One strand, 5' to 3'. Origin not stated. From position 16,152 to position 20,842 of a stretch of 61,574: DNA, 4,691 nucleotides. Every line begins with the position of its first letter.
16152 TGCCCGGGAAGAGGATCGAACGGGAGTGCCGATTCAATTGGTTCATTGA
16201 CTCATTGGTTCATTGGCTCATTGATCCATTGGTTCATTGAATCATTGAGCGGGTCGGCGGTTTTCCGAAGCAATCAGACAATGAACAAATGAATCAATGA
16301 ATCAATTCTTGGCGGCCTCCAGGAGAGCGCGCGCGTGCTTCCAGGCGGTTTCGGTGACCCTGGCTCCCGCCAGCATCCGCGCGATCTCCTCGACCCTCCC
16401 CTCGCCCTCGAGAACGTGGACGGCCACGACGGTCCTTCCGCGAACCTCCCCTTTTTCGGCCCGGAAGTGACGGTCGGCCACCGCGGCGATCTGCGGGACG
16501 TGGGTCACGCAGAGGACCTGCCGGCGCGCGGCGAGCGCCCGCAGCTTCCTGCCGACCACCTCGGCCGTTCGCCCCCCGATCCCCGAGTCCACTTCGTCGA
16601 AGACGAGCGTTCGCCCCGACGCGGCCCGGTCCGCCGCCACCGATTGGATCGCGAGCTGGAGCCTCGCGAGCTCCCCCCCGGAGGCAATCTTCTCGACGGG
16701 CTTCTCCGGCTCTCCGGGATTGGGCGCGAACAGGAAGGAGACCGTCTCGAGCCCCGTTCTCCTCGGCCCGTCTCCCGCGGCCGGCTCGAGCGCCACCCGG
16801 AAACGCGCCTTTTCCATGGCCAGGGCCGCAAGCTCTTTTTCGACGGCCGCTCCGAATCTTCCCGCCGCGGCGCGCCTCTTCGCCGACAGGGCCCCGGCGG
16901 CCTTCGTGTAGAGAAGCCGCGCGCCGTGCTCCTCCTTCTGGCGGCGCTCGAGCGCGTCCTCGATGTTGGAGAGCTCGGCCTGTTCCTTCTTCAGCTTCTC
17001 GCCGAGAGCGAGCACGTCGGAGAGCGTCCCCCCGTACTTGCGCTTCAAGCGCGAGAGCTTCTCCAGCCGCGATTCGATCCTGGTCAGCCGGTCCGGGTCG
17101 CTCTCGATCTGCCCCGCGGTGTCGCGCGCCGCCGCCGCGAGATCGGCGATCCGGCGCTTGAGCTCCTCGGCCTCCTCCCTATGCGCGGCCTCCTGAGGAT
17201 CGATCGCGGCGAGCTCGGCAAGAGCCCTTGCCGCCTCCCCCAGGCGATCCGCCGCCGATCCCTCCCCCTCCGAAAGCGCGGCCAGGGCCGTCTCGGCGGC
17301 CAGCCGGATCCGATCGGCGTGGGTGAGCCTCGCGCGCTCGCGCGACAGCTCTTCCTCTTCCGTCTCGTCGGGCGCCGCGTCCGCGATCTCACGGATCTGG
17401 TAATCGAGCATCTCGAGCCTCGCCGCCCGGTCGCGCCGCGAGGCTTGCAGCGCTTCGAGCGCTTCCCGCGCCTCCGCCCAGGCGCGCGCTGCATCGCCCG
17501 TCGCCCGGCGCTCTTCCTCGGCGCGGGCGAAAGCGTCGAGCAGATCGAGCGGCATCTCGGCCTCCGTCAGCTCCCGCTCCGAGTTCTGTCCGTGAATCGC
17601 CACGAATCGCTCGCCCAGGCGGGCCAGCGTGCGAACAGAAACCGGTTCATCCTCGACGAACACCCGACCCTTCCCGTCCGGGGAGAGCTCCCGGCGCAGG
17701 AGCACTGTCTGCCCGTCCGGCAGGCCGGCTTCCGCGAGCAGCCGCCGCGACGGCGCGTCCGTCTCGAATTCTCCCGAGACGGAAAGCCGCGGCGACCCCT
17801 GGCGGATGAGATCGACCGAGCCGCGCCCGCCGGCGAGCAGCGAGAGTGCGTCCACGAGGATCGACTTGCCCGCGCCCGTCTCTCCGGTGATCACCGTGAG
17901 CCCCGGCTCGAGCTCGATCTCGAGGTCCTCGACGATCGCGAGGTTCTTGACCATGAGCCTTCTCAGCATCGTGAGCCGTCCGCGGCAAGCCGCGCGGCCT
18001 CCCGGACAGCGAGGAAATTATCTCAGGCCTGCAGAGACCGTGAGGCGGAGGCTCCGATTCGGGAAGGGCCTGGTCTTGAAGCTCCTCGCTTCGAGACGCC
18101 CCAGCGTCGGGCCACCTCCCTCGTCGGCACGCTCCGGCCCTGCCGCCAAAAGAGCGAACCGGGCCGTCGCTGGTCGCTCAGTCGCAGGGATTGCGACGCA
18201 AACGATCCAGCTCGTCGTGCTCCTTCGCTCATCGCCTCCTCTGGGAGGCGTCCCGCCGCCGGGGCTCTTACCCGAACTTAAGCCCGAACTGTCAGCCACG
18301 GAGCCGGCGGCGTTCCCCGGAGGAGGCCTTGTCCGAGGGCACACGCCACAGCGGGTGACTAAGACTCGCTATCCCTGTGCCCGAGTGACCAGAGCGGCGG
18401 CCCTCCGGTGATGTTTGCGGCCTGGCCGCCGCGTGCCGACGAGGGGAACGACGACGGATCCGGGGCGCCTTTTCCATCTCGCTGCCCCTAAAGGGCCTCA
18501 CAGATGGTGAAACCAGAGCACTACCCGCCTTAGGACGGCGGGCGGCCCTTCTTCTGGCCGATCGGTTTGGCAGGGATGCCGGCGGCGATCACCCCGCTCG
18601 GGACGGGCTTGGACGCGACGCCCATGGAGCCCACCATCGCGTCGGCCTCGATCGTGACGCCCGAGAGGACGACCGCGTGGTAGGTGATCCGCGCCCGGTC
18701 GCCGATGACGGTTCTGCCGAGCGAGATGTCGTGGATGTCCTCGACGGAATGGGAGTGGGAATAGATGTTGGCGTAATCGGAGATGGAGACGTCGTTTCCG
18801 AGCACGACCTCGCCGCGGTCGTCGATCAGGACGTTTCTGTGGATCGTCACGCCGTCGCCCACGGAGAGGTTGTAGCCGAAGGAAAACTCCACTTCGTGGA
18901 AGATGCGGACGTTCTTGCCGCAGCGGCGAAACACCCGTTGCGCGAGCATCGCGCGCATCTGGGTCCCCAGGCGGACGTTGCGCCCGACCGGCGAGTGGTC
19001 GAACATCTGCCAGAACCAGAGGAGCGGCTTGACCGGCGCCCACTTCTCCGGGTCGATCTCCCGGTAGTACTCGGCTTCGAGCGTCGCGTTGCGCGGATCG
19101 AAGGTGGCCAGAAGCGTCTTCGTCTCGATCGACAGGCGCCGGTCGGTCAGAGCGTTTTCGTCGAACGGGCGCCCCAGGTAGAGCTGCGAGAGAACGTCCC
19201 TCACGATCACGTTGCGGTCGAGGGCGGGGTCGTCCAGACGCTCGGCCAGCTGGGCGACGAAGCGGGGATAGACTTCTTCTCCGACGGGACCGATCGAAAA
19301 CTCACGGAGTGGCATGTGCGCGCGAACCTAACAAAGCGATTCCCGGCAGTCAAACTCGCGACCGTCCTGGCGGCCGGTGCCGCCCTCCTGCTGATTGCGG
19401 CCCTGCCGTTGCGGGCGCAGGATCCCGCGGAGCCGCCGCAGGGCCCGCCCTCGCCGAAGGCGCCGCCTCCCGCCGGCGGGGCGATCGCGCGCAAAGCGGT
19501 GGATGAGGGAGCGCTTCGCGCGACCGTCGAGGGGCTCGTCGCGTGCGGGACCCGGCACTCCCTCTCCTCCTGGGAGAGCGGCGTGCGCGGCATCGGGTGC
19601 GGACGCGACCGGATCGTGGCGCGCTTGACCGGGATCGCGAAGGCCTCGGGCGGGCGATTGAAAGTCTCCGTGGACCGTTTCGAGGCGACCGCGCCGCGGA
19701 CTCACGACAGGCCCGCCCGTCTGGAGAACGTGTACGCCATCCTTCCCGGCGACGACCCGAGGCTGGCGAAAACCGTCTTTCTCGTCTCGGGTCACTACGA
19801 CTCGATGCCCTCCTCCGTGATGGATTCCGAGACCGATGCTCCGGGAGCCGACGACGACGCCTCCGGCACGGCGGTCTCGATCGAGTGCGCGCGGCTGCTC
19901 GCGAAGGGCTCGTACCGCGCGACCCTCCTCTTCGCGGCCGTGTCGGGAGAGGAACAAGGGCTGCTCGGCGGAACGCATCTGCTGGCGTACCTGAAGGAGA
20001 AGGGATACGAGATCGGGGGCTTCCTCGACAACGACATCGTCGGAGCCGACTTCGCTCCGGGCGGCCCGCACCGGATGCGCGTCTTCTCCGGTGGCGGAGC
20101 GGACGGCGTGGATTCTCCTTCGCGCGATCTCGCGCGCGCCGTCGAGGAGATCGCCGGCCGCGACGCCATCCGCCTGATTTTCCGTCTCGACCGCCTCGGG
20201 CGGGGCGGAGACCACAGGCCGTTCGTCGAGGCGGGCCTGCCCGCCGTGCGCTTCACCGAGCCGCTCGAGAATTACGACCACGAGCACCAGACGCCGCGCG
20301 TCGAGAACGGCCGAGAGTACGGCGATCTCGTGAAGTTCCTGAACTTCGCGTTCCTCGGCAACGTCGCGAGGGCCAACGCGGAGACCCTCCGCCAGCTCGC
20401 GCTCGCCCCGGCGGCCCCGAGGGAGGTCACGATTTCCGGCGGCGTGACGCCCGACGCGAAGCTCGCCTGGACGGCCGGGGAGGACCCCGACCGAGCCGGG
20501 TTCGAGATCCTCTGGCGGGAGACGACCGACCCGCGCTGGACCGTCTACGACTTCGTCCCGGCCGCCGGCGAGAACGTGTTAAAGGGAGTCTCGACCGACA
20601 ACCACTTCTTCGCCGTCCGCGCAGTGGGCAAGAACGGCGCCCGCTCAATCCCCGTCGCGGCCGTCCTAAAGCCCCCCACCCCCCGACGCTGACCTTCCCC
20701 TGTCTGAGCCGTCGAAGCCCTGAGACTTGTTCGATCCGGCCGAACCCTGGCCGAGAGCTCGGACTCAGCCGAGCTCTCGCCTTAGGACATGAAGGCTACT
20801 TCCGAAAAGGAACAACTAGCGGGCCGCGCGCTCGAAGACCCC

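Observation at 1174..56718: Almost every intergenic spacer is built from site-specific tandem 7-8 nt repeat arrays, often as inverted pairs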

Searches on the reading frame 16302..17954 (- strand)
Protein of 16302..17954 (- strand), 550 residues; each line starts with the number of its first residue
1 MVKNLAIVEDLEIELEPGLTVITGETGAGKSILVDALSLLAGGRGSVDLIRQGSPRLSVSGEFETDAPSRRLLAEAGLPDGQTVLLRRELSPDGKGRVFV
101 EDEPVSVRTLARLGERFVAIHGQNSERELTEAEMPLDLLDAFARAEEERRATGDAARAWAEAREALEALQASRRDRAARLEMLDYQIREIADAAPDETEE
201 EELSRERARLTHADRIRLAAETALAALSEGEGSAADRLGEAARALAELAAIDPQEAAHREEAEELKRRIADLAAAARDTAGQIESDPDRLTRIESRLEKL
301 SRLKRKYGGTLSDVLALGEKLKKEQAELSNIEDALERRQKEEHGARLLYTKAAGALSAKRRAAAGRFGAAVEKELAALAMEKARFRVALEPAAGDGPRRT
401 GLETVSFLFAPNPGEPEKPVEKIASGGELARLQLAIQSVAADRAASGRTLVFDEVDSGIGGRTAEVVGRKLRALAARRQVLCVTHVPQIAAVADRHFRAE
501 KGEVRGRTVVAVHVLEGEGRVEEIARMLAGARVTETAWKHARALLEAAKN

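Call 26: search_protein_families(library=pfam, proteins=[window:16302-17954:-], max_evalue=0.00001)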
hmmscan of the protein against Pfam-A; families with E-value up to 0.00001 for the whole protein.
window:16302-17954:- (550 aa): 3 families
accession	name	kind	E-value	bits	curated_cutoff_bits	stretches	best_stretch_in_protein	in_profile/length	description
PF13476.12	AAA_23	-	9.1e-13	49.7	27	1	2-340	4-198/201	AAA domain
PF02463.25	SMC_N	-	2.3e-09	37.4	40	1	9-499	16-211/220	RecF/RecN/SMC N terminal domain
PF13304.12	AAA_21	-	2.4e-07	31.5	27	0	19-200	1-203/304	AAA domain, putative AbiEii toxin, Type IV TA system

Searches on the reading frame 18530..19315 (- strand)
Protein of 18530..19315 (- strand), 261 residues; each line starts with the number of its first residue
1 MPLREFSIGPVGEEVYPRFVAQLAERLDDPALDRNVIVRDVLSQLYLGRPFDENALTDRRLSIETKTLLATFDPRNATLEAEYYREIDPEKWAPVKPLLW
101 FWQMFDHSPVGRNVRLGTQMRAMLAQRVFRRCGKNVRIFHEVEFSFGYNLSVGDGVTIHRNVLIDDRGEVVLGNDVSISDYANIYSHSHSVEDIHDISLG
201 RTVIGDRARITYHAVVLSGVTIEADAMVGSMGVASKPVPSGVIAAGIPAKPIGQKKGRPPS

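Call 75: search_protein_families(library=pfam, proteins=[window:18530-19315:-], max_evalue=0.00001)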
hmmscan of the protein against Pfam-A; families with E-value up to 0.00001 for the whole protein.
window:18530-19315:- (261 aa): 1 family
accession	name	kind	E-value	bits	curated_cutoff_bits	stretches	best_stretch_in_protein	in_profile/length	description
PF00132.30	Hexapep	-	7.9e-06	25.8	27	0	202-230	2-30/36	Bacterial transferase hexapeptide (six repeats)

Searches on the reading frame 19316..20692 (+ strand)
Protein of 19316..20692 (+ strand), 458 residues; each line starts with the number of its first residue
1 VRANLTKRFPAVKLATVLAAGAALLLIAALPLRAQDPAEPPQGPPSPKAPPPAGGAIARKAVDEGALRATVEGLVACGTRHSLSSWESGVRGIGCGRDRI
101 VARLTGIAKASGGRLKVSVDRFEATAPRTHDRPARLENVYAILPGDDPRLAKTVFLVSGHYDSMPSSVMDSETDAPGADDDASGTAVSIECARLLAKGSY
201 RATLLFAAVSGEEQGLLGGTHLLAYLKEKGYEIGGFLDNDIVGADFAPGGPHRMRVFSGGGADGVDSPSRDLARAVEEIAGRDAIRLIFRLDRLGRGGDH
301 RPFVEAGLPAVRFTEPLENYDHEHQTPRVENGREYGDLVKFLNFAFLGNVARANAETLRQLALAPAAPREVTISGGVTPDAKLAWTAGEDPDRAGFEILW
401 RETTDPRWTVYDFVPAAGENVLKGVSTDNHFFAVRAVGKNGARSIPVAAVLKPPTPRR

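Call 75: search_protein_families(library=pfam, proteins=[window:19316-20692:+], max_evalue=0.00001)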
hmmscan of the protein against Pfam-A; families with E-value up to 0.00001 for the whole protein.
window:19316-20692:+ (458 aa): 1 family
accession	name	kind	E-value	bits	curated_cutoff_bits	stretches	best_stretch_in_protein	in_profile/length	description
PF04389.22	Peptidase_M28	-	7.6e-25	88.2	21.3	1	138-322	1-168/193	Peptidase family M28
